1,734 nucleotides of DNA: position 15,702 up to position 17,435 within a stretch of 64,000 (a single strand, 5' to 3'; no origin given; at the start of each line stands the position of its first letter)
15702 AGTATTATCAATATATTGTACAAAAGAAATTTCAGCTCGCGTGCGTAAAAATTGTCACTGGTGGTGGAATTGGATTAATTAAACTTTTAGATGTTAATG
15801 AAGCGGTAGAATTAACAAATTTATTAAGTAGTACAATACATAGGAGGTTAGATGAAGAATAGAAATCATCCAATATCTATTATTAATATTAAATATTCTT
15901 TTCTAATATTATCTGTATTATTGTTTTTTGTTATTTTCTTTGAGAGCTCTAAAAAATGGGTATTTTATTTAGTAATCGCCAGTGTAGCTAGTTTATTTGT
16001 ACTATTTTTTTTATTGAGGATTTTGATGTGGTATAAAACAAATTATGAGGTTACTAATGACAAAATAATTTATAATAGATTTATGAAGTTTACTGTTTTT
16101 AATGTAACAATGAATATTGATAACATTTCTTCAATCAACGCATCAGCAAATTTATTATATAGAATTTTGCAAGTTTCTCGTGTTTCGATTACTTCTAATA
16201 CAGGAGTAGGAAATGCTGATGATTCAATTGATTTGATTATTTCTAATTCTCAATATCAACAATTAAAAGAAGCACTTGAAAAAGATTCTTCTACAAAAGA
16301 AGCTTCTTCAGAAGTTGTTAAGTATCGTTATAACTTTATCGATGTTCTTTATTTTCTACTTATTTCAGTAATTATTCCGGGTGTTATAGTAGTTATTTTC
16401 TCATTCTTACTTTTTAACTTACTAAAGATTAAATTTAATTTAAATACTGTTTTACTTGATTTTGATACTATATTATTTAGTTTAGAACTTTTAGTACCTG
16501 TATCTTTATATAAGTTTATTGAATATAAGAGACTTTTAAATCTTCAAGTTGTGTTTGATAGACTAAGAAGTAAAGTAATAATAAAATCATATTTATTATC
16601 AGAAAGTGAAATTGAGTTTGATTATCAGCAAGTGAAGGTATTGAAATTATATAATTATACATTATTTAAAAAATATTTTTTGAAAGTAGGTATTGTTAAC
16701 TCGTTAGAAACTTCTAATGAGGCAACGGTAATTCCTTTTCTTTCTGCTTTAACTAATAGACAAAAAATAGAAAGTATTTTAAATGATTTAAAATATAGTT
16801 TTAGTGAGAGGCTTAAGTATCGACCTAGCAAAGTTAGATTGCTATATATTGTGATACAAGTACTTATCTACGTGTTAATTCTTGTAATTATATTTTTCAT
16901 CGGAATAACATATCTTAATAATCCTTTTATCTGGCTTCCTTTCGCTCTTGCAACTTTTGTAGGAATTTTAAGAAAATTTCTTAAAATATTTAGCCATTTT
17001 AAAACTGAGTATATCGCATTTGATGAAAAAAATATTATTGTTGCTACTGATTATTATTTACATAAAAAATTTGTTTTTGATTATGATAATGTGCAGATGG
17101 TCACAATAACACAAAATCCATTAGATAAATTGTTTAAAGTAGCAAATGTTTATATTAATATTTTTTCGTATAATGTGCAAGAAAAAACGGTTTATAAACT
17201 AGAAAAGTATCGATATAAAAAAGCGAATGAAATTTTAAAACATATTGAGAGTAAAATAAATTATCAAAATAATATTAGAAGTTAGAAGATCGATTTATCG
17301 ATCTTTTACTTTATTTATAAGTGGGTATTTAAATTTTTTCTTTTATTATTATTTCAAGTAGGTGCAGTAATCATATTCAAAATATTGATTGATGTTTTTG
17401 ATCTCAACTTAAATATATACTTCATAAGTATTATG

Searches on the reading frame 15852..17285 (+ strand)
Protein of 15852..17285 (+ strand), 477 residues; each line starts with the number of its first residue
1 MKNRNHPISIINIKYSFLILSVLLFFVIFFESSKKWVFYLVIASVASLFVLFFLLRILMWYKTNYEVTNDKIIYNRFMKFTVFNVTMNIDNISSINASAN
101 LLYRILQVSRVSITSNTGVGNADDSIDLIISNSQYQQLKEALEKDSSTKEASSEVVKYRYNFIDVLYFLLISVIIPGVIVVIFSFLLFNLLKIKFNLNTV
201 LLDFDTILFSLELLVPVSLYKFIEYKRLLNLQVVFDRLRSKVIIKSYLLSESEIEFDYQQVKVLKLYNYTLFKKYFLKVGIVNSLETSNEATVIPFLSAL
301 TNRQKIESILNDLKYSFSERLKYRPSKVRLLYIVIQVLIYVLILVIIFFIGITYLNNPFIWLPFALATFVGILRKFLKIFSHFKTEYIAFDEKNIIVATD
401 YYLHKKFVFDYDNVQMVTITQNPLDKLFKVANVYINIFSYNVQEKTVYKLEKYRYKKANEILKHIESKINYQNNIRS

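Call 16: search_protein_families(library=pfam, max_evalue=0.01, proteins=[window:15852-17285:+])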
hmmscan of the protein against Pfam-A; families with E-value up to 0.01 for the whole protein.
window:15852-17285:+ (477 aa): 1 family
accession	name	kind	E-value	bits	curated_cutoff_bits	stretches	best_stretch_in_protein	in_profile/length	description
PF03703.20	bPH_2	-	4.5e-09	36.9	22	2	401-465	19-78/78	Bacterial PH domain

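Call 60: find_encoding_contigs(protein=window:15852-17285:+, flank=10000, max_places=8)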
Protein window:15852-17285:+ (477 aa): 6 contigs read that carry it; 4 places shown.
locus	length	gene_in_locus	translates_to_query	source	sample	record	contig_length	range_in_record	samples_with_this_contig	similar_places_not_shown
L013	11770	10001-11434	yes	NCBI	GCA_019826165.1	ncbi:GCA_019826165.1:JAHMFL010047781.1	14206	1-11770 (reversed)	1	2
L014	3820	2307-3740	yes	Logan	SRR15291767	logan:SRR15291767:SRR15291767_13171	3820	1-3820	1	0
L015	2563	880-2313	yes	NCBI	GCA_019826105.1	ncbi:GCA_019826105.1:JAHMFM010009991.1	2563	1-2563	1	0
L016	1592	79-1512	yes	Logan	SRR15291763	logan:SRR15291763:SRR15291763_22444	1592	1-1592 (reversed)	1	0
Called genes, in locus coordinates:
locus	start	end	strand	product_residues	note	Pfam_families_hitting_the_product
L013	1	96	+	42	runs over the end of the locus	PF04723:GRDA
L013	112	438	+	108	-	PF04723:GRDA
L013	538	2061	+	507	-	PF19364:DUF5940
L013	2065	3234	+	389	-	PF02504:FA_synthesis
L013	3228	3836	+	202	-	PF01300:Sua5_yciO_yrdC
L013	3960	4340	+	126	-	PF11969:DcpS_C, PF01230:HIT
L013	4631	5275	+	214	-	PF08220:HTH_DeoR (weak), PF08279:HTH_11, PF13280:WYL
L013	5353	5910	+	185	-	PF13489:Methyltransf_23 (faint), PF08241:Methyltransf_11 (weak), PF13649:Methyltransf_25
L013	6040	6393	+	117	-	PF01022:HTH_5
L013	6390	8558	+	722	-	PF00403:HMA, PF00122:E1-E2_ATPase, PF00702:Hydrolase, PF08282:Hydrolase_3 (faint)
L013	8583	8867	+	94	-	-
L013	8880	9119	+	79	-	PF21172:CueP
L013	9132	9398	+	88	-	-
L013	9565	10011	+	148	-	PF03703:bPH_2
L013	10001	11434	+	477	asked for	PF03703:bPH_2 (faint)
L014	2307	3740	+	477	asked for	PF03703:bPH_2 (faint)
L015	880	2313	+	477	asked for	PF03703:bPH_2 (faint)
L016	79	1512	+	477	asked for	PF03703:bPH_2 (faint)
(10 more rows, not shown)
